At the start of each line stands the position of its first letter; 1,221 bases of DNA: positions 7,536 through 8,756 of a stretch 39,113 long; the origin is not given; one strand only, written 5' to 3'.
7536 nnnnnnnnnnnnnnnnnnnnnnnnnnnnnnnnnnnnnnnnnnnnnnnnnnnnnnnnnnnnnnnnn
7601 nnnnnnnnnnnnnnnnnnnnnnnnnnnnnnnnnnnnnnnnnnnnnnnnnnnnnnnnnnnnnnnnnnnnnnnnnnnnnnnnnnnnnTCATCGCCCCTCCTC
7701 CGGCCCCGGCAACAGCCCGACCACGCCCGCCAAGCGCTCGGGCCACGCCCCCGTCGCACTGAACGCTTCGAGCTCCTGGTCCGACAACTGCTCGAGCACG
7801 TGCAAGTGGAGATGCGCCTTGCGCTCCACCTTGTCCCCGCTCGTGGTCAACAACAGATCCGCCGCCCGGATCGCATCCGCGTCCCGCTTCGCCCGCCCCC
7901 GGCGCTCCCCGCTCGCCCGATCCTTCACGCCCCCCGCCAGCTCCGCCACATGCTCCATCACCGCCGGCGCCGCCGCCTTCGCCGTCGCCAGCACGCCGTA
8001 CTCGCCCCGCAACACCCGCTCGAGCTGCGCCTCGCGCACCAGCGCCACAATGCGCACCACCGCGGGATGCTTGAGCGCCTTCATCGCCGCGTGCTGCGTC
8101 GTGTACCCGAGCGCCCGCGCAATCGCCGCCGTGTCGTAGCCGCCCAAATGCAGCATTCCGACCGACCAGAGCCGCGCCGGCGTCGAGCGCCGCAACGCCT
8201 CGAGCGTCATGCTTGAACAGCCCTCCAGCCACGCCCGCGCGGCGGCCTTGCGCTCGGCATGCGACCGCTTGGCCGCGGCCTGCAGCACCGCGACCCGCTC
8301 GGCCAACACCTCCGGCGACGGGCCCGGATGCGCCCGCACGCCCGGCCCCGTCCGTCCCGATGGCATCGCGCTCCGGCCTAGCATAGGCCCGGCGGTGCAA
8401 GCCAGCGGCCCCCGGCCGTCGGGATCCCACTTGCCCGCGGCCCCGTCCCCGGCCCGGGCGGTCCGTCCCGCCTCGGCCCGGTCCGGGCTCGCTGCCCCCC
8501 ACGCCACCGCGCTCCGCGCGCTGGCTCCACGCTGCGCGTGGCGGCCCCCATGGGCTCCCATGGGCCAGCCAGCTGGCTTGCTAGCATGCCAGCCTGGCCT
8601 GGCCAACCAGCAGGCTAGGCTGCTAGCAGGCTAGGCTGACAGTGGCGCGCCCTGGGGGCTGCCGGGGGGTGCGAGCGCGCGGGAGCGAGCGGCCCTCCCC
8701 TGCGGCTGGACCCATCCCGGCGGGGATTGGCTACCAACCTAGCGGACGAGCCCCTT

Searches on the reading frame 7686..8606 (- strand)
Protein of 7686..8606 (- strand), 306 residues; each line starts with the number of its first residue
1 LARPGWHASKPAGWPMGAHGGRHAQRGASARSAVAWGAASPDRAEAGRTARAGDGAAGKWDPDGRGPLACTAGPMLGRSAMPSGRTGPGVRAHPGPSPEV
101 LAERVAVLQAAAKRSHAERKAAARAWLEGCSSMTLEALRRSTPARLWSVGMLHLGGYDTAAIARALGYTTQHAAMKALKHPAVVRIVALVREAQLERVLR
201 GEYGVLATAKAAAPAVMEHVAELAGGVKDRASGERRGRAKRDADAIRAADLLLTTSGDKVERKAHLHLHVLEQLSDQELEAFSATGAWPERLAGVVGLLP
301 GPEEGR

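Call 21: search_protein_families(library=pfam, proteins=[window:7686-8606:-], max_evalue=0.01)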
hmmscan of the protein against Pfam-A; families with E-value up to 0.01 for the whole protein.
window:7686-8606:- (306 aa): 0 families

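Call 32: search_protein_families(library=phrogs, proteins=[window:7686-8606:-], max_evalue=0.001)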
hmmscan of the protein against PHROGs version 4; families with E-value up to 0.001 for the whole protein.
window:7686-8606:- (306 aa): 0 families

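Call 58: search_solved_structures(query=window:7686-8606:-, max_evalue=1)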
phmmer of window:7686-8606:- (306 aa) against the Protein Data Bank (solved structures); distinct sequences matched with E-value up to 1: 1.
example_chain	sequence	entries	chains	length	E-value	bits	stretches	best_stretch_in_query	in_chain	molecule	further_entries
2plj_A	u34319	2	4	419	0.73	12.7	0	161-213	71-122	lysine/ornithine decarboxylase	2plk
